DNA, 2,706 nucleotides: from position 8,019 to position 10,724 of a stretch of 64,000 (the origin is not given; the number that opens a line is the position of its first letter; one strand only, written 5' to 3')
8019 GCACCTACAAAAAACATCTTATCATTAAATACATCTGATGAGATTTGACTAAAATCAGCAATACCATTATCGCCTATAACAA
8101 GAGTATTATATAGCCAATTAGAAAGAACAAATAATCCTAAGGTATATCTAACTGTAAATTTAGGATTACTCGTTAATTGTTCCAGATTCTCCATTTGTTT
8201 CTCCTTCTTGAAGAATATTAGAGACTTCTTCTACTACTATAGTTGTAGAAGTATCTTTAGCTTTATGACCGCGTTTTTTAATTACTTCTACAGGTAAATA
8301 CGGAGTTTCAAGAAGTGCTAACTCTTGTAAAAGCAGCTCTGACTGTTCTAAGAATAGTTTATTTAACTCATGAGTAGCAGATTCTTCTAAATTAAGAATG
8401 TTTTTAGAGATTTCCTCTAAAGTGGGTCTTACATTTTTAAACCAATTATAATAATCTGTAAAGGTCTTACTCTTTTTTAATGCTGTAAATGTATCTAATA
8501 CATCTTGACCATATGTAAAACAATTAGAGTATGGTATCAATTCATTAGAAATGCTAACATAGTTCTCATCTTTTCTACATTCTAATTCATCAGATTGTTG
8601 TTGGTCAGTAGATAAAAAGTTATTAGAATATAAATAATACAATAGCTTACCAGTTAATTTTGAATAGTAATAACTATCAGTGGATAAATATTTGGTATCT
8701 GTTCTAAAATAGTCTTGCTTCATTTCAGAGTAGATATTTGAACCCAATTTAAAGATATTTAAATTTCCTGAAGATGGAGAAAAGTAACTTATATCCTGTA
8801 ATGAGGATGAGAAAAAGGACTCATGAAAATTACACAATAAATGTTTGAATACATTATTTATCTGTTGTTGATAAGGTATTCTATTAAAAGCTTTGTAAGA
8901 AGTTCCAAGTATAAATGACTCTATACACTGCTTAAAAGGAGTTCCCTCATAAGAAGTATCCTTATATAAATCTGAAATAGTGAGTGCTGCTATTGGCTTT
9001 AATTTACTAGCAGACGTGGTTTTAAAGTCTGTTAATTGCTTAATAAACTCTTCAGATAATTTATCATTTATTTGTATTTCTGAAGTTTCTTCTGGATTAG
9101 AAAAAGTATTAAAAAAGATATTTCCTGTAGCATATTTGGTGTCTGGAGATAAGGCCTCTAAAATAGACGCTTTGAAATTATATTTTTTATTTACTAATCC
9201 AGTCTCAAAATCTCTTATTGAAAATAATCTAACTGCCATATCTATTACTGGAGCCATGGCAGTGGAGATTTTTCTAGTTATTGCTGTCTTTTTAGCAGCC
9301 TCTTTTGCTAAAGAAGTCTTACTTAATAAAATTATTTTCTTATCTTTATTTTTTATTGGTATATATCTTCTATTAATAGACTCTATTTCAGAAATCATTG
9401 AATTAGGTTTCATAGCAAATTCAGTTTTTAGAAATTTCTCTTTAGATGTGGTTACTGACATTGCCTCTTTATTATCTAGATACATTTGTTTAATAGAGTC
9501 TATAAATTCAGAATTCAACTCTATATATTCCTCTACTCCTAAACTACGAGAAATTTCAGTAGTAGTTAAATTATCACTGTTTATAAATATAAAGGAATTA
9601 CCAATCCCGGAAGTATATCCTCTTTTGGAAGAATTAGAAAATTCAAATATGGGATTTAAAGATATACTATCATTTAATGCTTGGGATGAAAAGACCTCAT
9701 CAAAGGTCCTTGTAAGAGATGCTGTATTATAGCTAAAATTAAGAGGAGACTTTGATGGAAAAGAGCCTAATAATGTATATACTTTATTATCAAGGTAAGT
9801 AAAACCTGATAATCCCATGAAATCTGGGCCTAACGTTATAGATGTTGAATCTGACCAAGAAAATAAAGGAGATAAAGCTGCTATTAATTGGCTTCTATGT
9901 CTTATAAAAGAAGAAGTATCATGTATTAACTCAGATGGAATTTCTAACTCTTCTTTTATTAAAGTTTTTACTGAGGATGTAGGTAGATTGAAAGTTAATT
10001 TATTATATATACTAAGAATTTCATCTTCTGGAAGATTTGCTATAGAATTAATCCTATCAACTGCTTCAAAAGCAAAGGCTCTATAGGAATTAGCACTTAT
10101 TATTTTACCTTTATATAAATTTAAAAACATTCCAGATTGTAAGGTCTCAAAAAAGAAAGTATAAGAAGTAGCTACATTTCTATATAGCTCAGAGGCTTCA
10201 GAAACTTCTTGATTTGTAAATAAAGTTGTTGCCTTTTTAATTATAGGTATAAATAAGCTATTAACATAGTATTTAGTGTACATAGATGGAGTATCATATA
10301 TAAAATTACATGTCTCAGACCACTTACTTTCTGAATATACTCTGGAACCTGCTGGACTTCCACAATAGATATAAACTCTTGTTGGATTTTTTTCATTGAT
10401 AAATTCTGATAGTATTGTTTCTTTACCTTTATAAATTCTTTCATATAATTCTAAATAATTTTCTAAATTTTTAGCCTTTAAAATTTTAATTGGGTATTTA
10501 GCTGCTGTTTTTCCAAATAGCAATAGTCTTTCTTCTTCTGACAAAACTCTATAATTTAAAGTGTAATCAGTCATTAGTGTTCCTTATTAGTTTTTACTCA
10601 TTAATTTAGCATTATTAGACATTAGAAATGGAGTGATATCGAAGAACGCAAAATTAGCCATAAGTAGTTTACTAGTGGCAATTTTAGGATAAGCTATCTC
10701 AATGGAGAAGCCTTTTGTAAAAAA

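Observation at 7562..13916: Seven-gene overlapping operon of unknown function, including an 802-aa protein, a Pol-β-type NTase-like gene and a possible NYN nuclease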

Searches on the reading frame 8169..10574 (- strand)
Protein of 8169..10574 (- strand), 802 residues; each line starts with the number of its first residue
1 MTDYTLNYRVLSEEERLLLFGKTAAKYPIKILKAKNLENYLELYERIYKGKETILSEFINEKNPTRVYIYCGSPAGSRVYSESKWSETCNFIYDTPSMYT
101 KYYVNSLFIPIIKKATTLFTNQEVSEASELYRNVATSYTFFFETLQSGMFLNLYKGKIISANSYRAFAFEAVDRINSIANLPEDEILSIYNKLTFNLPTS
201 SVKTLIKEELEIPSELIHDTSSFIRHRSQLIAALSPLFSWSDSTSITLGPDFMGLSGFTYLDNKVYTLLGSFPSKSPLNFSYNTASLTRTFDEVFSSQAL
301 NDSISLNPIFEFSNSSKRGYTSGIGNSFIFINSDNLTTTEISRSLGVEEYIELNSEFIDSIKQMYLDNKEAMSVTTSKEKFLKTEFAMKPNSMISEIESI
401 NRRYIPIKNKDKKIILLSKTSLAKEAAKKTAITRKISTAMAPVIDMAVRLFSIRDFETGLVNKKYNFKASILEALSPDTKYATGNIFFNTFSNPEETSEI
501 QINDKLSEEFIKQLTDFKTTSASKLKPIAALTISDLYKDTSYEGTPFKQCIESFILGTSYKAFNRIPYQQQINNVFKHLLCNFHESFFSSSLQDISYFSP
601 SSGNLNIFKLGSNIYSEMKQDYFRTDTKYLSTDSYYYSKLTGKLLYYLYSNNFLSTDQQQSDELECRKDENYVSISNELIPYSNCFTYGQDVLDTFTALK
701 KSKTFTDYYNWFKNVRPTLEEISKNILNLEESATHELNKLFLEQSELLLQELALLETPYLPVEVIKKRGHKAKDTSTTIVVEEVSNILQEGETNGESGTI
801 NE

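Call 4: search_protein_families(library=pfam, proteins=[window:8169-10574:-], max_evalue=1)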
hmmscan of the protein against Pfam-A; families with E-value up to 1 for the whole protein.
window:8169-10574:- (802 aa): 1 family
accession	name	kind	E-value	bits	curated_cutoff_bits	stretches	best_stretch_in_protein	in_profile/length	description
PF21542.2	TetR_C_42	-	0.73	10.7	27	1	130-195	14-77/101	Tetracyclin repressor-like, C-terminal domain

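Call 5: search_protein_families(library=phrogs, proteins=[window:8169-10574:-], max_evalue=0.01)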
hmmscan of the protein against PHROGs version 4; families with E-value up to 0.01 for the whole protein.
window:8169-10574:- (802 aa): 0 families

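Call 8: search_dna_similar(query=window:8169-10574:-, collection=phages, mode=protein, max_evalue=0.001, max_rows=25)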
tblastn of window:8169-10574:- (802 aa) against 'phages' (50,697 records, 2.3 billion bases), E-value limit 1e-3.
No match.

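Call 12: find_encoding_contigs(protein=window:8169-10574:-, flank=10000, max_places=6)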
Protein window:8169-10574:- (802 aa): 15 contigs read that carry it; 5 places shown.
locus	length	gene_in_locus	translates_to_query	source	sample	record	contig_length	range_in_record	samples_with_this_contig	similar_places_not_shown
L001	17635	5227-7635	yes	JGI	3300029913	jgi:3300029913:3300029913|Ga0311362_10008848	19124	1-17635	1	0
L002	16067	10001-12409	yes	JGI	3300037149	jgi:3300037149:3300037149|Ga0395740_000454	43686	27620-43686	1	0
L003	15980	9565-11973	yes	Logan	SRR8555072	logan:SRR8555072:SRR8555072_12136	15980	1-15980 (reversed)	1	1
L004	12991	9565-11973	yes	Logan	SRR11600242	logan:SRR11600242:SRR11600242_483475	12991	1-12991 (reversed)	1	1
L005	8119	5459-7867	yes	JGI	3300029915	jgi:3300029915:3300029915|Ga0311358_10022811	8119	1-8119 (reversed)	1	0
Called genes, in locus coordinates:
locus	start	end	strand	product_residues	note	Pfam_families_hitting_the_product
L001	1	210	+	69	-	?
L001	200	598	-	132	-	-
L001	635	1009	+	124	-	PF03330:DPBB_1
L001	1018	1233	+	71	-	-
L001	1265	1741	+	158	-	PF00383:dCMP_cyt_deam_1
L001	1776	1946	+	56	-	-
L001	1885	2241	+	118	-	-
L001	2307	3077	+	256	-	PF26128:Gad2 (weak)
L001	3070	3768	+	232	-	-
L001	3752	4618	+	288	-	-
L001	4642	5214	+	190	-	-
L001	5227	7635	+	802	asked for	-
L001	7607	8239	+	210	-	-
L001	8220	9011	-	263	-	-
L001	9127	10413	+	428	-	PF07728:AAA_5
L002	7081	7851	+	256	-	PF26128:Gad2 (weak)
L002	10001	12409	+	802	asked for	-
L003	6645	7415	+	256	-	PF26128:Gad2 (weak)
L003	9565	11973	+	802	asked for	-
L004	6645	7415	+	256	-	PF26128:Gad2 (weak)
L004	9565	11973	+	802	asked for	-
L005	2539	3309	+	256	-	PF26128:Gad2 (weak)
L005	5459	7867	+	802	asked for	-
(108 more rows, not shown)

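Call 13: find_homologous_proteins(query=window:8169-10574:-, max_evalue=0.001)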
Query window:8169-10574:- (802 aa): 5 proteins with E <= 0.001 among 8000 candidates.
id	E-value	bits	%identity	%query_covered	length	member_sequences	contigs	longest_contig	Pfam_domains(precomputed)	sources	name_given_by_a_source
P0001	0.0e+0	1739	99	100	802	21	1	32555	-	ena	-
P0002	0.0e+0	1075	63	100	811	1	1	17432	-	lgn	-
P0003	0.0e+0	1043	61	100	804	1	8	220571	-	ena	-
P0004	1.4e-164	568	40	98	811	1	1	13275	-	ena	-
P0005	3.3e-141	490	37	100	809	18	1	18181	-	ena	-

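Call 14: find_encoding_contigs(protein=P0003, flank=10000, max_places=2)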
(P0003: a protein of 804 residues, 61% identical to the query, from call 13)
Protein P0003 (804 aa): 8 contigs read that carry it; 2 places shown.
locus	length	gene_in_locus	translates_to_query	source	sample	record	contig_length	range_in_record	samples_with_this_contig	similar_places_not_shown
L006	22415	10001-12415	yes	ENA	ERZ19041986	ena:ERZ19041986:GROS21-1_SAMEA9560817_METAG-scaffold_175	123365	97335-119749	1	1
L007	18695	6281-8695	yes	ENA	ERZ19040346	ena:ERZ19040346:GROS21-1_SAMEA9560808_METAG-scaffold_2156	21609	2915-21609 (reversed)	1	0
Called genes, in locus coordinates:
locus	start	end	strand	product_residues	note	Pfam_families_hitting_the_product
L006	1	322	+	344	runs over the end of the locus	PF01385:OrfB_IS605, PF07282:Cas12f1-like_TNB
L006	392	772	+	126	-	-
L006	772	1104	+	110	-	-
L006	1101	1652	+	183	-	-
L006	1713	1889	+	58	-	-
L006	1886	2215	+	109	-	-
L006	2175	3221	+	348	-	-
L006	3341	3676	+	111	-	-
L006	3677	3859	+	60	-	-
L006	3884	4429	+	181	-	PF12952:DUF3841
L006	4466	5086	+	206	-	-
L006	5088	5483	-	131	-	-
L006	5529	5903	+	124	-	PF03330:DPBB_1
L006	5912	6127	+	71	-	-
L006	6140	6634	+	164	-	PF00383:dCMP_cyt_deam_1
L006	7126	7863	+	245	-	PF26128:Gad2 (weak)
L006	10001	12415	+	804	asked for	-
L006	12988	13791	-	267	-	PF13391:HNH_2 (weak)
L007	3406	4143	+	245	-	PF26128:Gad2 (weak)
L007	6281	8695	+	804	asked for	-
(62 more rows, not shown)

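Call 15: find_encoding_contigs(protein=P0005, flank=10000, max_places=2)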
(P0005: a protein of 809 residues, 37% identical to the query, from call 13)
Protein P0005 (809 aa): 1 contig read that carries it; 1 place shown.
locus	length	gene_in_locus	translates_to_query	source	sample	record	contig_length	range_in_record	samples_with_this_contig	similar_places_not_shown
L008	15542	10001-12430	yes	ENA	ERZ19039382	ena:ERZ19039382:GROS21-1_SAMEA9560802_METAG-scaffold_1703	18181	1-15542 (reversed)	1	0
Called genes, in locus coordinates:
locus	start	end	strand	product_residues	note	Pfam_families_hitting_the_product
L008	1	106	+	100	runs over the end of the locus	PF00717:Peptidase_S24 (weak)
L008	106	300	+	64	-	-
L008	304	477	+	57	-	-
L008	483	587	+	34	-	-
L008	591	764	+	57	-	-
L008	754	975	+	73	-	-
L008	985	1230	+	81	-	-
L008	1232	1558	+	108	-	-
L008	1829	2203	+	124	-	-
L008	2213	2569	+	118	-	-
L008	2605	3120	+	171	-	-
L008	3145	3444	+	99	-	-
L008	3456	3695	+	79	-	-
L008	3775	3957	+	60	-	-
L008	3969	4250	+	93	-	-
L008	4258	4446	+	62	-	-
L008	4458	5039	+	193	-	PF12952:DUF3841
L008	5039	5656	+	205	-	-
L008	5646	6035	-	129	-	-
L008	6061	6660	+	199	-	-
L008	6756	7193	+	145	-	PF03330:DPBB_1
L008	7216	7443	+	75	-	-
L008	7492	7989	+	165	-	PF00383:dCMP_cyt_deam_1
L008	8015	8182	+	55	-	PF00684:DnaJ_CXXCXGXG (faint), PF15777:Anti-TRAP (weak)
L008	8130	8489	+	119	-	-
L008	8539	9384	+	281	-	-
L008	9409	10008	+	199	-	-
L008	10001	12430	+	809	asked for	-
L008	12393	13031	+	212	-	-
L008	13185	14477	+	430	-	PF07728:AAA_5 (weak)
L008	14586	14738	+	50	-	-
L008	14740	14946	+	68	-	-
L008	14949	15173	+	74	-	-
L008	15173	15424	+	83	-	-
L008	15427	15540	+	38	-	?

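Call 16: find_encoding_contigs(protein=P0004, flank=10000, max_places=2)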
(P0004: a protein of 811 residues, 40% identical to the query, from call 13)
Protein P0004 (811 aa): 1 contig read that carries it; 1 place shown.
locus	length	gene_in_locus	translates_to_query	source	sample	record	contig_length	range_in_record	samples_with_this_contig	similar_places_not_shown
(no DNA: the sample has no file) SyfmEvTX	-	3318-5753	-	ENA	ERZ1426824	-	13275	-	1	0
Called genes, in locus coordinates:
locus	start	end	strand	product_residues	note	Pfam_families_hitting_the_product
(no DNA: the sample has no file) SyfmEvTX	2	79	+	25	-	?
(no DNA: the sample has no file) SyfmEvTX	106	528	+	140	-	PF03330:DPBB_1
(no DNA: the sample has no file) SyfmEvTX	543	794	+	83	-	-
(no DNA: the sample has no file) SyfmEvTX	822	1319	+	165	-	PF00383:dCMP_cyt_deam_1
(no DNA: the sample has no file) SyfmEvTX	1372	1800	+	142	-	-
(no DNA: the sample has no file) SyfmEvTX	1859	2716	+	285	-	-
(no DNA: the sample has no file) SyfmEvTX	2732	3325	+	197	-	-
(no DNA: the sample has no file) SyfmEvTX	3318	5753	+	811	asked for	-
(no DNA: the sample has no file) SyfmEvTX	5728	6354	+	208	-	-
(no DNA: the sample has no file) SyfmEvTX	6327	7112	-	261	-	-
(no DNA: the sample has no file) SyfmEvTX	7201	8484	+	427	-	PF07728:AAA_5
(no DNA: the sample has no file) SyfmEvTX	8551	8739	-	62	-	-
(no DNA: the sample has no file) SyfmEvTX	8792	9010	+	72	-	-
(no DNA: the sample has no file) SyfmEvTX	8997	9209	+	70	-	-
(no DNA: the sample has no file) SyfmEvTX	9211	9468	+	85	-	-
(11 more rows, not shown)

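Call 19: search_solved_structures(query=window:8169-10574:-, max_evalue=10, show_alignments=1)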
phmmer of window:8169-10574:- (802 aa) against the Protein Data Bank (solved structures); distinct sequences matched with E-value up to 10: 3.
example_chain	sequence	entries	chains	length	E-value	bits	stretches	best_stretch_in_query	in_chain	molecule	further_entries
1trl_A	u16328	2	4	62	0.35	12.5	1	503-553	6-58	THERMOLYSIN FRAGMENT 255 - 316 | Thermolysin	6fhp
6vy9_A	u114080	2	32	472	1.2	10.7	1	553-593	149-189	Deoxybrevianamide E synthase notF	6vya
1cg5_A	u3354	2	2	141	1.9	10.1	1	683-748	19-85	PROTEIN (HEMOGLOBIN)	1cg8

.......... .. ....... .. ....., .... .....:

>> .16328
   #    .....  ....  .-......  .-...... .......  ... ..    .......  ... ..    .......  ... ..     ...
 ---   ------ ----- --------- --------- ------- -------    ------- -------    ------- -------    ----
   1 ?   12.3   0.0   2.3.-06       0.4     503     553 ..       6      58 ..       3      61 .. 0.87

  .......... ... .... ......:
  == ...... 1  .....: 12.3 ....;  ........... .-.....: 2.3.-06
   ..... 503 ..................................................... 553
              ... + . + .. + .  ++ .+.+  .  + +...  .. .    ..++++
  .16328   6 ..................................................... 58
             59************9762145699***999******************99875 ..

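Call 51: search_protein_families(library=padloc, proteins=[window:8169-10574:-], max_evalue=0.1)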
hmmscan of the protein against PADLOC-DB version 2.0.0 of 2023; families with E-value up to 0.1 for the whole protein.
window:8169-10574:- (802 aa): 0 families

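Call 52: search_protein_families(library=ncbifam, proteins=[window:8169-10574:-], max_evalue=0.1)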
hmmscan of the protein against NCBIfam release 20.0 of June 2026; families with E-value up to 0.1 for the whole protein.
window:8169-10574:- (802 aa): 0 families

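Call 57: search_protein_representatives(alignment_id=A6)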
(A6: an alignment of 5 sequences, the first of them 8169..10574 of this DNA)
Query: 5 sequences, 803 profile positions. Proteins with E-value up to 0.001 (for the whole library): 24; up to 1e-10: 22; up to 1e-30: 18. The best 24 are listed.
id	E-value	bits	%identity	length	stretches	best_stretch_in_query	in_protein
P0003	0.0e+00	1348.4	-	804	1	1-802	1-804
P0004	0.0e+00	1227.8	-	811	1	1-802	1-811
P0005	0.0e+00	1189.6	-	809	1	1-802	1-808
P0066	8.4e-260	880.8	-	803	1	1-788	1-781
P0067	8.2e-243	824.6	-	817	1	1-796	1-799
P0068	1.8e-228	777.2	-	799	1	1-797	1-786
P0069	2.5e-172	591.5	-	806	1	1-796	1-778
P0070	4.0e-161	554.4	-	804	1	4-795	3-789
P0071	1.2e-127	443.7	-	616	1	213-790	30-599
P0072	5.5e-123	428.3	-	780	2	1-484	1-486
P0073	5.7e-121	421.6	-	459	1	1-453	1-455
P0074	1.9e-100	353.7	-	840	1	1-776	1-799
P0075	1.2e-86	308.1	-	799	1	6-788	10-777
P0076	2.2e-82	294.0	-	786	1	6-800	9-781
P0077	9.4e-74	265.4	-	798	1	3-797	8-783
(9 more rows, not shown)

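Call 60: search_protein_families(library=pfam, alignment_id=A7, max_evalue=0.01)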
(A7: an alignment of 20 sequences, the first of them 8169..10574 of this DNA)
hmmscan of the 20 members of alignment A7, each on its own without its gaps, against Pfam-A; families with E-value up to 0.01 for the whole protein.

A. member 1, window:8169-10574:- (802 aa): 0 families

B. families by the number of members that match (of 20 scanned): 1 family
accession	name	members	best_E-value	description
PF01778.22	Ribosomal_L28e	1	0.0032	Ribosomal L28e protein family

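Call 64: search_solved_structures(query=A7, max_evalue=10, show_alignments=2)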
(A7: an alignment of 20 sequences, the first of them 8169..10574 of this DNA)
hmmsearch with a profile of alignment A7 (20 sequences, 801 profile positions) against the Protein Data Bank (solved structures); distinct sequences matched with E-value up to 10: 1.
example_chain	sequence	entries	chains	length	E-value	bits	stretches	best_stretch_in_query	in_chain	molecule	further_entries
1eg9_B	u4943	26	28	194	1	10.8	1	153-245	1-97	PROTEIN (NAPHTHALENE 1,2-DIOXYGENASE BETA SUBUNIT) | NAPHTHALENE 1,2-DIOXYGENASE | NAPHTHALENE 1,2-DIOXYGENASE BETA SUBUNIT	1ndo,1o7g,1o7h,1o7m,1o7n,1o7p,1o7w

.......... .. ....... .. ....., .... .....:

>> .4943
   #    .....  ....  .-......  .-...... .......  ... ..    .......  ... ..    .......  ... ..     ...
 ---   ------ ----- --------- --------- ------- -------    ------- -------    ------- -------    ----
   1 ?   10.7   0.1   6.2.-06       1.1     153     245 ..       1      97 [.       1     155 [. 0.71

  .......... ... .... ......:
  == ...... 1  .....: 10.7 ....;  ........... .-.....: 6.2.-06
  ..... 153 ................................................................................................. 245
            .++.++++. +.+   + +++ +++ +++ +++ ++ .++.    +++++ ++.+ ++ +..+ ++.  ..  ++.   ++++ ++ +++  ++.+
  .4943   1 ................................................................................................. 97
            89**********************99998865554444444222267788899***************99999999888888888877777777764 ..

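Call 69: predict_structure(alignment_id=A7)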
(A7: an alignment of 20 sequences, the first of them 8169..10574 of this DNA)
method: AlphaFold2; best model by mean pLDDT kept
length: 802 residues; sequences in the alignment: 20
mean_pLDDT: 79.6   pTM: 0.58
mean pLDDT of the five models: 79.6, 79.3, 78.9, 78.8, 77.4
residues with pLDDT >= 90: 248; 70-90: 400; 50-70: 68; < 50: 86
segments of 3 or more residues with pLDDT < 50: 273-285, 314-324, 491-502, 590-593, 764-802
pLDDT, mean of each block of 10 residues (from residue 1): 80 86 75 94 94 92 92 87 70 86 90 88 82 85 90 95 89 86 93 93 88 93 91 86 84 86 84 42 59 87 82 43 59 85 85 85 84 85 82 71 78 83 66 85 92 93 86 65 59 41 71 89 88 80 77 65 78 87 78 68 86 82 88 65 93 90 89 80 92 94 93 96 89 91 94 90 48 28 25 28 29
secondary structure, 60 per line:
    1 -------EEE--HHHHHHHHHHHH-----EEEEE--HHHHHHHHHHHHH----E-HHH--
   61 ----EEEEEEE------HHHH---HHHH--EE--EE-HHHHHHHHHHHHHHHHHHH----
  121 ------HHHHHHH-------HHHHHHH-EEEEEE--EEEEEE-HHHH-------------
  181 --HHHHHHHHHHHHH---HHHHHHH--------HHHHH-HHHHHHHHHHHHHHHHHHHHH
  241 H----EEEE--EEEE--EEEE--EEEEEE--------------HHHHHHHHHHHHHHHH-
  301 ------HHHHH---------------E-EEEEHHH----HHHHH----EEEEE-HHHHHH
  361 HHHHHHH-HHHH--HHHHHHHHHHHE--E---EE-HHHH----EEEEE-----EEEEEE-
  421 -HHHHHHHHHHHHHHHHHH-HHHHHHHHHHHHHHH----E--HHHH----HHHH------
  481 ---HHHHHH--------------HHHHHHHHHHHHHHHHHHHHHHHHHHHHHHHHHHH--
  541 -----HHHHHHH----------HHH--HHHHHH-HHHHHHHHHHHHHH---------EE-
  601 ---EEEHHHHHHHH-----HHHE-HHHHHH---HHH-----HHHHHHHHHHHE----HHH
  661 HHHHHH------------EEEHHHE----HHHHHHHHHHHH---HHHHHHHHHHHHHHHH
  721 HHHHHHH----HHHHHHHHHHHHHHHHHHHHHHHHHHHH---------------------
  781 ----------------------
elements in order (helices of 4 or more, strands of 3 or more residues): E8-10 H13-24 E30-34 H37-49 E65-71 H78-81 H85-88 H98-116 H127-133 H141-147 E149-154 E157-162 H164-167 H183-195 H199-205 H214-218 H220-241 E246-249 E252-255 E258-261 E264-269 H284-299 H307-311 E329-332 H340-344 E349-353 H355-367 H369-372 H375-385 H396-399 E404-408 E414-419 H422-439 H441-455 H463-466 H471-474 H484-489 H504-538 H546-552 H568-573 H575-588 E604-606 H607-614 H625-630 H642-652 H658-666 E679-681 H690-701 H705-727 H732-759
